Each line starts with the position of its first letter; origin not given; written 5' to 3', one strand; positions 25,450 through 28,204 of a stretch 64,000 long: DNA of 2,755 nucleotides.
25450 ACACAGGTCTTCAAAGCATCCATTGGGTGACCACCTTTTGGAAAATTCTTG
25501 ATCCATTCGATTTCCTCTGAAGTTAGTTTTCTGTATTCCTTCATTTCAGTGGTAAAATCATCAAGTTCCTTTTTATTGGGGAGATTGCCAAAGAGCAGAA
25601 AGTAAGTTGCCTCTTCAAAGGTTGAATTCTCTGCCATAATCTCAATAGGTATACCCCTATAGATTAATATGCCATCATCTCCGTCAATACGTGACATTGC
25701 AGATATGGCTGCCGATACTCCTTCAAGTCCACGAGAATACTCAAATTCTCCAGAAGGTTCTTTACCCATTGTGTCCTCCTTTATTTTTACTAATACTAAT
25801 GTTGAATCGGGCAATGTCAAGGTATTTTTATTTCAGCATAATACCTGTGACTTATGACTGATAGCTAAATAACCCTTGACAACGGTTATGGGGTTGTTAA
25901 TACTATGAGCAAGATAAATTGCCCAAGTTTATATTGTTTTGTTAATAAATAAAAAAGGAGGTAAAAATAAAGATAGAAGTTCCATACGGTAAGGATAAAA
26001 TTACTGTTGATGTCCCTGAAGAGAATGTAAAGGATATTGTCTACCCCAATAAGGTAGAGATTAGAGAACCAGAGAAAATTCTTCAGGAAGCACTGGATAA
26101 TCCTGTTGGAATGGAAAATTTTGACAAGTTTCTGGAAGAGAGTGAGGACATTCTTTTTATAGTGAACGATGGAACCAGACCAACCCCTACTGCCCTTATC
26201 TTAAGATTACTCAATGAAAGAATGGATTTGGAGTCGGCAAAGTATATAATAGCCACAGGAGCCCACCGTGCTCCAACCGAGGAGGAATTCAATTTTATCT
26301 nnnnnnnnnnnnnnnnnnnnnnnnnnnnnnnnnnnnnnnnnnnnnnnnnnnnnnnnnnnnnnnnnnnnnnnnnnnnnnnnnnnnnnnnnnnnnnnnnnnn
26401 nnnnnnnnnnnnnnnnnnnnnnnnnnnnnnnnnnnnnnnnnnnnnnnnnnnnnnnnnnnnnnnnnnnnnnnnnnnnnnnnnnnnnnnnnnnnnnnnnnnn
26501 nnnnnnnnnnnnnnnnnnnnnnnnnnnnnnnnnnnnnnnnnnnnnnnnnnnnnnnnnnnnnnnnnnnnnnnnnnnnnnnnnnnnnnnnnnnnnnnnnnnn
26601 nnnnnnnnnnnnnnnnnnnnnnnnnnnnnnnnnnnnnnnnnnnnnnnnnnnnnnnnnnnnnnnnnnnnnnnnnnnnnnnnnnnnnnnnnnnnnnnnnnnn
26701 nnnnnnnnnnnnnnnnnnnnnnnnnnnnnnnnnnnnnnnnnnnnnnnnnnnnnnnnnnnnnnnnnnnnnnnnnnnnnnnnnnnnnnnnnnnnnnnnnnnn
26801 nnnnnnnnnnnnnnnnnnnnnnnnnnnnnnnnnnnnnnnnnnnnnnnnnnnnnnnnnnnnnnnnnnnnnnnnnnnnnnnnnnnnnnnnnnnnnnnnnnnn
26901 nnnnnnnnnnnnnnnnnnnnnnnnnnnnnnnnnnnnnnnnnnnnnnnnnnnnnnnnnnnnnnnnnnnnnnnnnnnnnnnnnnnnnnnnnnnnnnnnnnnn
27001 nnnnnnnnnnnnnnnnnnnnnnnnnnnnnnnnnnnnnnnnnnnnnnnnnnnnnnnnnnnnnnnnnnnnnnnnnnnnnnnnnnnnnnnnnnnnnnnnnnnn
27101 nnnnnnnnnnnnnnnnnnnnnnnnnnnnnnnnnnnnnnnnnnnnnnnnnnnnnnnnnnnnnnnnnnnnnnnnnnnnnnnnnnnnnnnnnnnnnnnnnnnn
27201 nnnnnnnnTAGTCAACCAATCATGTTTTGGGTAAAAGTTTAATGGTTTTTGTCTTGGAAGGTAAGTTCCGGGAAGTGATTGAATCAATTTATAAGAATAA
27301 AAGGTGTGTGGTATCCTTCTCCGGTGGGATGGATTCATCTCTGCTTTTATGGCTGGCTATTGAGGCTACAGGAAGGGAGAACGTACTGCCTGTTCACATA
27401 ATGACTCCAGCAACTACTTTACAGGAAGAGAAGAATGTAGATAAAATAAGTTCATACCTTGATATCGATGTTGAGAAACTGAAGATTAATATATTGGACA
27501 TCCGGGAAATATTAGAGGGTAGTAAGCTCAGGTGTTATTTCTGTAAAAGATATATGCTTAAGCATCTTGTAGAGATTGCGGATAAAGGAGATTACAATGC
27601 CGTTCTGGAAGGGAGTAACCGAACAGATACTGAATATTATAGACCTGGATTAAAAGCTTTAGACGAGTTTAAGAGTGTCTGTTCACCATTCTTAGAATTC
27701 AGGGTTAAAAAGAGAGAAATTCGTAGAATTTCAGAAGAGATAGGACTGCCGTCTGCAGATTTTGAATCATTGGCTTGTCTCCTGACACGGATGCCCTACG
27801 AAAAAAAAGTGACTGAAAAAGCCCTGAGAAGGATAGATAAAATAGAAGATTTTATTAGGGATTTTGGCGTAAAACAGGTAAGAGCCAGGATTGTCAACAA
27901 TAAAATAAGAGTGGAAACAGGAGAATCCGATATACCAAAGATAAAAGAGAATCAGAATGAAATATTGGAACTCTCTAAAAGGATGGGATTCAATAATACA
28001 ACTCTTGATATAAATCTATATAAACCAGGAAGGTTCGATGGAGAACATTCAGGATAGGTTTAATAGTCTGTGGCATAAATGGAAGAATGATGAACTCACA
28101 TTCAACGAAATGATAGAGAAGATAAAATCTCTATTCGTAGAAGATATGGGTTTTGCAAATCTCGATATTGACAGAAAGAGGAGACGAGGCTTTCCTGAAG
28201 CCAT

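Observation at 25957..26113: larA appears to initiate at AUA placed 5 nt after a perfect GGAGG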

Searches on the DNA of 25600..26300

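Call 28: search_rna_families(source=window, start=25600, end=26300, threshold=evalue, max_evalue=1)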
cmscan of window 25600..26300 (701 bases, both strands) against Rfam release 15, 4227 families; matches with E-value up to 1: 0.
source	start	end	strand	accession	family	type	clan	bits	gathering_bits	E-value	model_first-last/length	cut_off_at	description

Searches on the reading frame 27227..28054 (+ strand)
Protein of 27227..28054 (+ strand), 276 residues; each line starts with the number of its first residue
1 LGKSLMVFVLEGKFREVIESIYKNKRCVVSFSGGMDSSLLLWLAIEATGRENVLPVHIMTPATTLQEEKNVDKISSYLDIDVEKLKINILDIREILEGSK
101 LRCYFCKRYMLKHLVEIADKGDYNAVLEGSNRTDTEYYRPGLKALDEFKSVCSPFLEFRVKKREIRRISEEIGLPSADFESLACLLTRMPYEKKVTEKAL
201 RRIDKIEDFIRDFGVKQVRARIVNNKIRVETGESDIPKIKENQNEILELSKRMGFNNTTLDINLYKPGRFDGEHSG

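Call 6: search_protein_families(library=pfam, proteins=[window:27227-28054:+])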
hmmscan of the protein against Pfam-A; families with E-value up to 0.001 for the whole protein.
window:27227-28054:+ (276 aa): 4 families
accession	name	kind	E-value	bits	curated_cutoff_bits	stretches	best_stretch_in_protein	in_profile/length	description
PF02540.23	NAD_synthase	-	5.8e-06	26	21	1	23-95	17-87/242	NAD synthase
PF06508.19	QueC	-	3.3e-05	23.9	22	1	26-91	1-64/210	Queuosine biosynthesis protein QueC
PF01171.26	ATP_bind_3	-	0.0002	21.6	27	1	27-91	2-70/182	PP-loop family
PF01507.26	PAPS_reduct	-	0.00043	20.8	22.5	1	27-86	2-61/175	Phosphoadenosine phosphosulfate reductase domain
